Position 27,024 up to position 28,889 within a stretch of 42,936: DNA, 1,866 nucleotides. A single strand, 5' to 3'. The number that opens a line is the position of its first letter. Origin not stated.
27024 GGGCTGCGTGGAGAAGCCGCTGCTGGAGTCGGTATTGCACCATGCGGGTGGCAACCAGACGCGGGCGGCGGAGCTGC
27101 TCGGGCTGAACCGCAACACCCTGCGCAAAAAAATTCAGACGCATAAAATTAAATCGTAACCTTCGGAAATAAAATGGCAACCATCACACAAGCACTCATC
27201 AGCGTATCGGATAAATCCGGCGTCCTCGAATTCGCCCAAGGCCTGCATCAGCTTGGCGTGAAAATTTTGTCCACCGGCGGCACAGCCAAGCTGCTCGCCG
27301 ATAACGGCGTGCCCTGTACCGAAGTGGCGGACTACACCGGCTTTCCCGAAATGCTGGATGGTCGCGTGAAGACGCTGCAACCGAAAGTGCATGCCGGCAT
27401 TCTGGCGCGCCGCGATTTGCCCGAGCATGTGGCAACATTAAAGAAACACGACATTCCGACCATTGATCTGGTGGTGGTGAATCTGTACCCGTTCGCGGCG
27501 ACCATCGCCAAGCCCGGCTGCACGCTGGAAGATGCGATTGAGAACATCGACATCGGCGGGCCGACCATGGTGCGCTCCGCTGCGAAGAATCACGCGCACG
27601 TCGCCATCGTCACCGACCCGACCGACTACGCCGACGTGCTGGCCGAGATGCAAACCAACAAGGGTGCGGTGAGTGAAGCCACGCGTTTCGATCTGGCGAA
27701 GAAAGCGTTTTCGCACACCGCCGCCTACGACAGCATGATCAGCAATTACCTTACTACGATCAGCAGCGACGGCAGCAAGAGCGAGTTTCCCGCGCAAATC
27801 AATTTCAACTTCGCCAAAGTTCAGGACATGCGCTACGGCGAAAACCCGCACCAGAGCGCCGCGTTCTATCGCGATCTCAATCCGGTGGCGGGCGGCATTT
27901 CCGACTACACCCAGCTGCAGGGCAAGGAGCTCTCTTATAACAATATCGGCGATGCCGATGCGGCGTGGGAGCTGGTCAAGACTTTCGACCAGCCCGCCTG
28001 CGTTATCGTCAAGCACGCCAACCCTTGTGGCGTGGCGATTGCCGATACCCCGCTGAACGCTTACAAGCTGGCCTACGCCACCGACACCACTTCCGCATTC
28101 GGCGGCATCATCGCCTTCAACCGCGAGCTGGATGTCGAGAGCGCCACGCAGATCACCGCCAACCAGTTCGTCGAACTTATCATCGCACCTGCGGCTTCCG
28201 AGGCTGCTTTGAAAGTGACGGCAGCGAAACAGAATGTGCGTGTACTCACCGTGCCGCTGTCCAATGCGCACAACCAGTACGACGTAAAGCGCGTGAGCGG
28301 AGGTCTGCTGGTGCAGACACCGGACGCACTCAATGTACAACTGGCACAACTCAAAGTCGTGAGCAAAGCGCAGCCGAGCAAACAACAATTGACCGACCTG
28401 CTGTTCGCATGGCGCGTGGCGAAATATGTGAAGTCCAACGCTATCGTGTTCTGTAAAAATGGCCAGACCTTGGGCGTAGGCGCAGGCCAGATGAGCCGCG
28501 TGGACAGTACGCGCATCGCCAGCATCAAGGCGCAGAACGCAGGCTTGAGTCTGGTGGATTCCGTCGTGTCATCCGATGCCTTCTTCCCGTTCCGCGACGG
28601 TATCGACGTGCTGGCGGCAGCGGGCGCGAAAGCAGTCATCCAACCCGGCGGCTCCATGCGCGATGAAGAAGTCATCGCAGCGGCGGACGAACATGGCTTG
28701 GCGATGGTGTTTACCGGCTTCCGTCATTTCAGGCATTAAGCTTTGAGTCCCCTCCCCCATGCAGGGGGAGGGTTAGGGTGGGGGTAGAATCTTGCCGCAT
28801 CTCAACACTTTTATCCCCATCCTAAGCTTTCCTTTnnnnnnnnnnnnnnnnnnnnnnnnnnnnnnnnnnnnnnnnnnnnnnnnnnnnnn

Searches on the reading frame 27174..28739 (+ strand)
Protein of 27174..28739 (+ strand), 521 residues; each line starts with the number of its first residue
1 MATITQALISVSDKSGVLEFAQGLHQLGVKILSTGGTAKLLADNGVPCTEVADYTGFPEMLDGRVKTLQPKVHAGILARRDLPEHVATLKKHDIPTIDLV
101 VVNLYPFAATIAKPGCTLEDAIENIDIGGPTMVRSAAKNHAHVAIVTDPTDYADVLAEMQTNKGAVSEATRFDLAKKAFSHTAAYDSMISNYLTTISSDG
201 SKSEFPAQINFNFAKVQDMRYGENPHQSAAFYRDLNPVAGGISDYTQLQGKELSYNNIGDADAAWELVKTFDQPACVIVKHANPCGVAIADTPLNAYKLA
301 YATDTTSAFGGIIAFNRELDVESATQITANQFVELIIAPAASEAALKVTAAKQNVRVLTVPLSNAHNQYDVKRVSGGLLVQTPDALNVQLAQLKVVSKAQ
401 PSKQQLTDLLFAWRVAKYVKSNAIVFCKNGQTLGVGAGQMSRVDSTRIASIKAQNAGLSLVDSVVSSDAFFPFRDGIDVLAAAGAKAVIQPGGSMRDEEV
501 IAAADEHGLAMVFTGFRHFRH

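Call 14: find_encoding_contigs(protein=window:27174-28739:+, flank=6000, max_places=8)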
Protein window:27174-28739:+ (521 aa): no gene with exactly this product is on record in the collection.

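Call 36: find_homologous_proteins(query=window:27174-28739:+, max_evalue=1e-100)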
Query window:27174-28739:+ (521 aa): 8000 proteins with E <= 1e-100 among 8000 candidates; the best 120 are listed.
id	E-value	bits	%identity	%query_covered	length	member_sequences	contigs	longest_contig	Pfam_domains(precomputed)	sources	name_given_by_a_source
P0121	0.0e+0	1095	95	100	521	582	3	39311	PF02142.28,PF01808.25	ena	-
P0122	0.0e+0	1075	93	100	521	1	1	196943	PF02142.28,PF01808.25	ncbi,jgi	ncbi:MAG: bifunctional phosphoribosylaminoimidazolecarboxamide formyltransferase/IMP cyclohydrolase 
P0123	0.0e+0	1070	92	100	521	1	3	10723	PF02142.28,PF01808.25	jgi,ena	-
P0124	0.0e+0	1067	92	100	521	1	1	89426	PF02142.28,PF01808.25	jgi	-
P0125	0.0e+0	1065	92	100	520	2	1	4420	PF02142.28,PF01808.25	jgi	-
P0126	0.0e+0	1063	91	100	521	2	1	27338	PF02142.28,PF01808.25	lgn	-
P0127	0.0e+0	1062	92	100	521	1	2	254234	PF02142.28,PF01808.25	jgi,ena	-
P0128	0.0e+0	1060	92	99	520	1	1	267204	PF02142.28,PF01808.25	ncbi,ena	-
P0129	0.0e+0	1060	91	100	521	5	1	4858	PF02142.28,PF01808.25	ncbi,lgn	-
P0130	0.0e+0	1057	91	100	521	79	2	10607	PF02142.28,PF01808.25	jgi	-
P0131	0.0e+0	1054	91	100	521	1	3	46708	PF02142.28,PF01808.25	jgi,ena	-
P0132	0.0e+0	1051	91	100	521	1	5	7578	PF02142.28,PF01808.25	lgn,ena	-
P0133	0.0e+0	1051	91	100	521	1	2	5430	PF02142.28,PF01808.25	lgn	-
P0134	0.0e+0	1051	90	100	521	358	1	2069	PF02142.28,PF01808.25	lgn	-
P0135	0.0e+0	1049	90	100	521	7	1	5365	PF02142.28,PF01808.25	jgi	-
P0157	0.0e+0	1035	89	100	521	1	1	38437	PF02142.28,PF01808.25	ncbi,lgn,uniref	ncbi:bifunctional phosphoribosylaminoimidazolecarboxamide formyltransferase/IMP cyclohydrolase [Ferr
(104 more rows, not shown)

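Call 37: find_encoding_contigs(protein=P0121, flank=5000, max_places=3)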
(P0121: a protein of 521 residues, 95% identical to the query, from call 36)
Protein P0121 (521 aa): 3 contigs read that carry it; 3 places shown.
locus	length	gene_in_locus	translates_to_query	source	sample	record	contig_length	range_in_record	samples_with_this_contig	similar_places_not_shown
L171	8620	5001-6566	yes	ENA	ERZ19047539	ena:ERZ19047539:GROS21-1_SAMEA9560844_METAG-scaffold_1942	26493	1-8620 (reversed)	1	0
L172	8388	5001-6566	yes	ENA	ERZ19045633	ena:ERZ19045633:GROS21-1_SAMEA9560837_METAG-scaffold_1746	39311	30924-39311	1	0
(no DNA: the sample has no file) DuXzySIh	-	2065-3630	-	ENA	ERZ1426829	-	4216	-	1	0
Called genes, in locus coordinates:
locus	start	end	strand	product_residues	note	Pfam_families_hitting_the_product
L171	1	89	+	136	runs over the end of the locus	PF01479:S4, PF28601:HSP15_C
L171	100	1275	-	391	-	PF00027:cNMP_binding, PF00563:EAL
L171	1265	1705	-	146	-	-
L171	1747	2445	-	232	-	PF10411:DsbC_N, PF13098:Thioredoxin_2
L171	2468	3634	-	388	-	PF01266:DAO (faint), PF01494:FAD_binding_3, PF05834:Lycopene_cycl (weak), PF08491:SE (faint)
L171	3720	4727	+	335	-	PF01207:Dus, PF01180:DHO_dh (faint), PF00977:His_biosynth (faint)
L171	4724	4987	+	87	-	PF02954:HTH_8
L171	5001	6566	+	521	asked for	PF02142:MGS, PF01808:AICARFT_IMPCHas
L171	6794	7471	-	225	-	PF11185:DUF2971 (faint)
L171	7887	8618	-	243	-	?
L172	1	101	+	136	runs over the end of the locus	PF01479:S4, PF28601:HSP15_C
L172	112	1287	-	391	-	PF00027:cNMP_binding, PF00563:EAL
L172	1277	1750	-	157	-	PF13664:DUF4149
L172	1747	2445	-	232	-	PF10411:DsbC_N, PF13098:Thioredoxin_2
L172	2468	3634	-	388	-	PF01266:DAO (faint), PF01494:FAD_binding_3, PF05834:Lycopene_cycl (weak), PF08491:SE (faint)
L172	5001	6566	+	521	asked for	PF02142:MGS, PF01808:AICARFT_IMPCHas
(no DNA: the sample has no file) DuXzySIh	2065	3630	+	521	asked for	PF02142:MGS, PF01808:AICARFT_IMPCHas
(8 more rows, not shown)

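Call 38: find_encoding_contigs(protein=P0122, flank=5000, max_places=2)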
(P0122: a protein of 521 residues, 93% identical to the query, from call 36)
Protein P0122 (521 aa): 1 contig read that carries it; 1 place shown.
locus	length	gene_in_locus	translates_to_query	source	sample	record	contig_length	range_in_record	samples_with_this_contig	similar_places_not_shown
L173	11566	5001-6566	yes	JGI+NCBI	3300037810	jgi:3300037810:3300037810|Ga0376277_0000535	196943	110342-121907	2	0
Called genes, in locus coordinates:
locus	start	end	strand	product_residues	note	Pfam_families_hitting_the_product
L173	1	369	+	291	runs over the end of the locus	PF08668:HDOD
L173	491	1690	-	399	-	PF00027:cNMP_binding, PF00563:EAL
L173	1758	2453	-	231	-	PF10411:DsbC_N, PF13098:Thioredoxin_2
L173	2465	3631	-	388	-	PF01494:FAD_binding_3, PF05834:Lycopene_cycl (weak)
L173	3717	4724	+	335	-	PF01207:Dus, PF01180:DHO_dh (faint), PF00977:His_biosynth (faint)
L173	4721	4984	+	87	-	PF02954:HTH_8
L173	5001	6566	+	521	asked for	PF02142:MGS, PF01808:AICARFT_IMPCHas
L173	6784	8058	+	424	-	PF02844:GARS_N, PF01071:GARS_A, PF02843:GARS_C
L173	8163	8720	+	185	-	PF01300:Sua5_yciO_yrdC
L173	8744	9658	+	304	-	PF01218:Coprogen_oxidas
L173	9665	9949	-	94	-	-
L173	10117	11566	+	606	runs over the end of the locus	-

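Call 39: find_encoding_contigs(protein=P0157, flank=5000, max_places=2)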
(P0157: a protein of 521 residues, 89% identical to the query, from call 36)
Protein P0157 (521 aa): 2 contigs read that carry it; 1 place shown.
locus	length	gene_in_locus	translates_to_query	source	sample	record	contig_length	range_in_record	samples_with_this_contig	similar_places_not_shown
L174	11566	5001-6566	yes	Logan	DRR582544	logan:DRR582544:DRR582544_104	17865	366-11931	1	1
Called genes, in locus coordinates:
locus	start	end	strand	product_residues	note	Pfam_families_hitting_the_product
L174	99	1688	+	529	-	PF00211:Guanylate_cyc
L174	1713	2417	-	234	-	PF01323:DSBA (faint), PF10411:DsbC_N, PF13098:Thioredoxin_2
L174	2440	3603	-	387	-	PF01494:FAD_binding_3, PF05834:Lycopene_cycl (faint)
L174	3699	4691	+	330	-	PF01207:Dus, PF01180:DHO_dh (faint), PF00977:His_biosynth (weak)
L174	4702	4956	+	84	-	PF02954:HTH_8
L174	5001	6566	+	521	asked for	PF02142:MGS, PF01808:AICARFT_IMPCHas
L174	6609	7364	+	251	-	-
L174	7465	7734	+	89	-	PF04014:MazE_antitoxin (faint)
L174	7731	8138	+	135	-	PF01850:PIN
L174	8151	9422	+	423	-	PF02844:GARS_N, PF01071:GARS_A, PF02786:CPSase_L_D2 (faint), PF02843:GARS_C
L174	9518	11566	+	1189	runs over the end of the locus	PF02811:PHP, PF07733:DNA_pol3_alpha, PF17657:DNA_pol3_finger, PF14579:HHH_6, PF01336:tRNA_anti-codon, PF20914:DNA_pol_IIIA_C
